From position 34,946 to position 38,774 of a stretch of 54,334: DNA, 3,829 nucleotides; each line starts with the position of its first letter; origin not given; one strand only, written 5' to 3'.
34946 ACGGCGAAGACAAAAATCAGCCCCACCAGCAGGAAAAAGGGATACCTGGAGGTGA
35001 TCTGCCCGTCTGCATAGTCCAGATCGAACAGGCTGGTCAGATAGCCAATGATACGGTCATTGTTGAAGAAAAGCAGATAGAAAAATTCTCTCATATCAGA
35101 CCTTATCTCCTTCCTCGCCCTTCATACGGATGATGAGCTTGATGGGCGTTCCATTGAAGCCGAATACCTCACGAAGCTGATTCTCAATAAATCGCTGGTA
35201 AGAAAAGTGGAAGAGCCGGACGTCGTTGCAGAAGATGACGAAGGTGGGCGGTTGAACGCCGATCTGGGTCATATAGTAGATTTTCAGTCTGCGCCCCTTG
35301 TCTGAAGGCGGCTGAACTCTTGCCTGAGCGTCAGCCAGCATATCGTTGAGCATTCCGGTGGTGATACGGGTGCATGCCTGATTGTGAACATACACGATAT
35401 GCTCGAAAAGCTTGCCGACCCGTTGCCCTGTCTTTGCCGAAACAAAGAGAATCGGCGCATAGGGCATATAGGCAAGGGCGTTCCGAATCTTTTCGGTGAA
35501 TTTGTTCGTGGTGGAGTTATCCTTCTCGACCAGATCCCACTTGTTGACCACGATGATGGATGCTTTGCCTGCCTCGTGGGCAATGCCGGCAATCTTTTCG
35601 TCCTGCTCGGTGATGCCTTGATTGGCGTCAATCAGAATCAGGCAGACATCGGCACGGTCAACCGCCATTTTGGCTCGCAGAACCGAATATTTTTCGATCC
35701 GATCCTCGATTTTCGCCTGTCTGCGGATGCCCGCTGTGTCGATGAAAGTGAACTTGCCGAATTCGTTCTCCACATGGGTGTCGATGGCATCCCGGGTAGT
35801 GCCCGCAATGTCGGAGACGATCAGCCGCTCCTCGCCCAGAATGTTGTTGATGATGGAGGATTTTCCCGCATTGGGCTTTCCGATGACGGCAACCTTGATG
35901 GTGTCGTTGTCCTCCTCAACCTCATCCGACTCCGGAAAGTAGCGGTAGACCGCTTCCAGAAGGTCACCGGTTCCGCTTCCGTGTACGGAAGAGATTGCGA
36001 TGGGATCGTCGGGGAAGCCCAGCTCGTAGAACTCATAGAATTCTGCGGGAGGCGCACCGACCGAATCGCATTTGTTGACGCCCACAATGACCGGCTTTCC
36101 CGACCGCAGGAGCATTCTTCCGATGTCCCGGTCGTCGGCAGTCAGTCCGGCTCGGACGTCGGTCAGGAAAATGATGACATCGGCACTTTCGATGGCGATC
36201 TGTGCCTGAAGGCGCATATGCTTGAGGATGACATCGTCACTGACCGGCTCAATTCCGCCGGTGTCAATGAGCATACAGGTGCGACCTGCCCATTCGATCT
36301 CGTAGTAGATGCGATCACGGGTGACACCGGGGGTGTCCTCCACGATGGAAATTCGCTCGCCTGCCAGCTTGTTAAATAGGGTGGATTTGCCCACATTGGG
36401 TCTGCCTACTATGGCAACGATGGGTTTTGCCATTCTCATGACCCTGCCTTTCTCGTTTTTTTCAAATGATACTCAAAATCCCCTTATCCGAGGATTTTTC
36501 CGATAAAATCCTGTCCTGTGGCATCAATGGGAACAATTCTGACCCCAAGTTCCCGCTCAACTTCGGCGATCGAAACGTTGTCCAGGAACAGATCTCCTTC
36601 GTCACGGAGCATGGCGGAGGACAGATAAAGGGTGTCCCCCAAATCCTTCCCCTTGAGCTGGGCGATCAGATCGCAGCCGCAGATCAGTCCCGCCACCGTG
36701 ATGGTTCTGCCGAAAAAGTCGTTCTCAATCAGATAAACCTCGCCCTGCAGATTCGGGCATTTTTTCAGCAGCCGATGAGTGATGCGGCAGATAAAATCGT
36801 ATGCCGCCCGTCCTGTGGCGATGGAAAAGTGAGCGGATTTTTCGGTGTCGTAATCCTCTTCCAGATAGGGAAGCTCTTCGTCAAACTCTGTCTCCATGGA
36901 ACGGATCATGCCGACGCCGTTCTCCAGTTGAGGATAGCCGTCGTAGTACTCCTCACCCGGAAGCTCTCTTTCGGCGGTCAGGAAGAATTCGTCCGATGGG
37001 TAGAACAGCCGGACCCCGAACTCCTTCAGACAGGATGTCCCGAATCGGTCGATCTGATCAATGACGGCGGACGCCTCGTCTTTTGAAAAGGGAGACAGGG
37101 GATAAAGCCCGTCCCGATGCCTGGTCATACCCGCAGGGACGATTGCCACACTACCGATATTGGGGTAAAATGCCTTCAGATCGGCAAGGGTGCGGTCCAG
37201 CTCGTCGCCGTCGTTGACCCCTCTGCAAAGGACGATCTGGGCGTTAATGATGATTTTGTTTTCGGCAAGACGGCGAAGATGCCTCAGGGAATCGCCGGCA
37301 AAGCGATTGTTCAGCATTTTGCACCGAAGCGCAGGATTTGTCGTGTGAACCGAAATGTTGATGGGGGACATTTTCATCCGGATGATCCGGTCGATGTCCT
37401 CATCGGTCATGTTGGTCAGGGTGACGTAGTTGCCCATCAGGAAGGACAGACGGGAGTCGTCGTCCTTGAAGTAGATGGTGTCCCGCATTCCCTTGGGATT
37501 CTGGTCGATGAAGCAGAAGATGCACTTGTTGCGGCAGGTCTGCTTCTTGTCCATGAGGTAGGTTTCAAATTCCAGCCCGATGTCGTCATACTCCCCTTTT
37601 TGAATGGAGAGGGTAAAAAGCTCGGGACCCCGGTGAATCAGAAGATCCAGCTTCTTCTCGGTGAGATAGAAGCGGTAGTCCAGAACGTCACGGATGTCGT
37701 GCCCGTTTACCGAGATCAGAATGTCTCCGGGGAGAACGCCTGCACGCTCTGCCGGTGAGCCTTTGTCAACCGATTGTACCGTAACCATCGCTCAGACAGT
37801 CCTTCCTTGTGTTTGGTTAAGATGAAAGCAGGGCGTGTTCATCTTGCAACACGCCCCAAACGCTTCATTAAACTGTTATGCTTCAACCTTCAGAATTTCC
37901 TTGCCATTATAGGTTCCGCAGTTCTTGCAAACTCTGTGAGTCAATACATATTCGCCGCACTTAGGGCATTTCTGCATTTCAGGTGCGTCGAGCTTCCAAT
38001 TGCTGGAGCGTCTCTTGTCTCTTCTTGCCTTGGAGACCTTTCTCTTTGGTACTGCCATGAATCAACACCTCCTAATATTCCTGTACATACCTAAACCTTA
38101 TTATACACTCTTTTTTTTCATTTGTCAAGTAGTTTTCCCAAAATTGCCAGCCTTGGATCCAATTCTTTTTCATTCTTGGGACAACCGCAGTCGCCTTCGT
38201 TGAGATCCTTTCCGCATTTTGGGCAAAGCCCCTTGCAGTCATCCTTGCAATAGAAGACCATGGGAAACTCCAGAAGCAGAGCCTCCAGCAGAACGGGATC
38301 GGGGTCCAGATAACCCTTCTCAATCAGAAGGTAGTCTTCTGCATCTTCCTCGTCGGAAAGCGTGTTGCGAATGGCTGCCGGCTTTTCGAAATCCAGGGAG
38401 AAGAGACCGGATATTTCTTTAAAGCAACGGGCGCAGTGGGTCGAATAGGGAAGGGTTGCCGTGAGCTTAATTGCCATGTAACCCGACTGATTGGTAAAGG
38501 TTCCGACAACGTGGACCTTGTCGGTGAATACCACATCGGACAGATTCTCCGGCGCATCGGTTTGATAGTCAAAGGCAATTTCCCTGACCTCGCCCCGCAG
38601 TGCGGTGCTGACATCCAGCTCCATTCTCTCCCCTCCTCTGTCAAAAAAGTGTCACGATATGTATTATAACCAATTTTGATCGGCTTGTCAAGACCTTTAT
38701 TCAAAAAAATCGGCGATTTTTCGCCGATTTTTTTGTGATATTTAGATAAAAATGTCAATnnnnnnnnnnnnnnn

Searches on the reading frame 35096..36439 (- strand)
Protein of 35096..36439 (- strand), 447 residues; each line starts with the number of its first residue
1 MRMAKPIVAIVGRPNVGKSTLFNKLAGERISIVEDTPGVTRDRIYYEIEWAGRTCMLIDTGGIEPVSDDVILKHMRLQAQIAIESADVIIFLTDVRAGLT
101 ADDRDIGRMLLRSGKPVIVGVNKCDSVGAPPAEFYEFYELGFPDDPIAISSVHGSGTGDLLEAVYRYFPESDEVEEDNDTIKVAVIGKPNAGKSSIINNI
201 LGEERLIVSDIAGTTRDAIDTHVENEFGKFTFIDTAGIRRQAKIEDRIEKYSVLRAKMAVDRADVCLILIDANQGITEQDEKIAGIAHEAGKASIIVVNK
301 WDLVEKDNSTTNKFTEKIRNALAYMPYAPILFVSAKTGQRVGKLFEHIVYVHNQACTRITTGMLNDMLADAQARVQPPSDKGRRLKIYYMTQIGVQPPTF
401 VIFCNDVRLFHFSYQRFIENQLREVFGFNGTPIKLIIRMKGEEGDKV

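Call 9: search_protein_families(library=pfam, proteins=[window:35096-36439:-], max_evalue=0.001)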
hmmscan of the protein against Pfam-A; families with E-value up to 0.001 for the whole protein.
window:35096-36439:- (447 aa): 12 families
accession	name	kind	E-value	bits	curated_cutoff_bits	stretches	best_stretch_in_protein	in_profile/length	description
PF01926.29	MMR_HSR1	-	1.7e-59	199.3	21.9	2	8-123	2-113/113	50S ribosome-binding GTPase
PF14714.11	KH_dom-like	-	1.3e-36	125.1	27.3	1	358-438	1-81/81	KH-domain-like of EngA bacterial GTPase enzymes, C-terminal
PF00009.33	GTP_EFTU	-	1.2e-25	90.6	26.5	2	181-350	4-184/188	Elongation factor Tu GTP binding domain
PF02421.24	FeoB_N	-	1.8e-24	86.5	27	2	182-347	2-155/156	Ferrous iron transport protein B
PF00350.29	Dynamin_N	-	3.7e-18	66.5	27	1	183-217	1-34/168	Dynamin family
PF04548.22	AIG1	-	2.6e-12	46.9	27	1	183-286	3-106/212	AIG1 family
PF03193.22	RsgA_GTPase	-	4.9e-12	46.5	30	0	181-240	107-170/174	RsgA GTPase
PF00071.28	Ras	-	2.6e-07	30.8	21.6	1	182-349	1-157/162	Ras family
PF08477.19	Roc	-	2.8e-06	28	27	0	182-302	1-119/119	Ras of Complex, Roc, domain of DAPkinase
PF00005.33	ABC_tran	-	5.1e-05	24.3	25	0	6-29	12-35/137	ABC transporter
PF02492.25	cobW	-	0.00028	20.9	20.7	1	260-319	112-170/180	CobW/HypB/UreG, nucleotide-binding domain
PF16897.10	MMR_HSR1_Xtn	-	0.00066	20.1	35.2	0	293-348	57-100/106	C-terminal region of MMR_HSR1 domain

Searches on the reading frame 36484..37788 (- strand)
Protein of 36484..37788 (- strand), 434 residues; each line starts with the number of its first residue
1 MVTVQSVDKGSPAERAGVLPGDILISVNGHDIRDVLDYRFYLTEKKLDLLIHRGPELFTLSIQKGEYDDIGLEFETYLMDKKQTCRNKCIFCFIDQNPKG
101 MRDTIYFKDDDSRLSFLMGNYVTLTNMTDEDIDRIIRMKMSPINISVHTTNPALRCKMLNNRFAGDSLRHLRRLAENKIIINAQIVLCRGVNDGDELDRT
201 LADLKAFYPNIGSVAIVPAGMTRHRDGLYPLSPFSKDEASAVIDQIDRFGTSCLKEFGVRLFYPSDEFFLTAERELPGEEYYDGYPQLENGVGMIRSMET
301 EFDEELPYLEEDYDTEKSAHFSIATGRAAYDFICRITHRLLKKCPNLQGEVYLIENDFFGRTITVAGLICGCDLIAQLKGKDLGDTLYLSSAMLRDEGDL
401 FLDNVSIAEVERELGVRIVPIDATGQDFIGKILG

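Call 9: search_protein_families(library=pfam, proteins=[window:36484-37788:-], max_evalue=0.001)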
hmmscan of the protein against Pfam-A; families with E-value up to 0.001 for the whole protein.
window:36484-37788:- (434 aa): 6 families
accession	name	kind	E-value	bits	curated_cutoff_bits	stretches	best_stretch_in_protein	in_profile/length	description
PF04459.17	DUF512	-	1.7e-71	240.2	25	1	217-422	1-201/202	Protein of unknown function (DUF512)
PF19238.5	Radical_SAM_2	-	3.5e-68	228.5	26.7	1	65-214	2-151/151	Radical SAM-like domain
PF17820.7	PDZ_6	-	1.8e-14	53.6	27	1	4-51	2-52/54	PDZ domain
PF13180.12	PDZ_2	-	5.1e-08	33.5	27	1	2-46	14-58/80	PDZ domain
PF00595.29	PDZ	-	4e-07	30.7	23.2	1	2-35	27-60/81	PDZ domain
PF04055.27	Radical_SAM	-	0.00021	22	29.5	0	126-195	88-158/166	Radical SAM superfamily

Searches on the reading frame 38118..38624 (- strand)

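Call 69: search_protein_families(library=pfam, proteins=[window:38118-38624:-], max_evalue=0.0001)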
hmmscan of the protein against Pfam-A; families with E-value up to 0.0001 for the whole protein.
window:38118-38624:- (168 aa): 1 family
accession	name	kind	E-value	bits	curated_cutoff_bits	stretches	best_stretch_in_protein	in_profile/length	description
PF02620.22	YceD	-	1.5e-22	80.3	33.2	1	53-165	2-118/119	Large ribosomal RNA subunit accumulation protein YceD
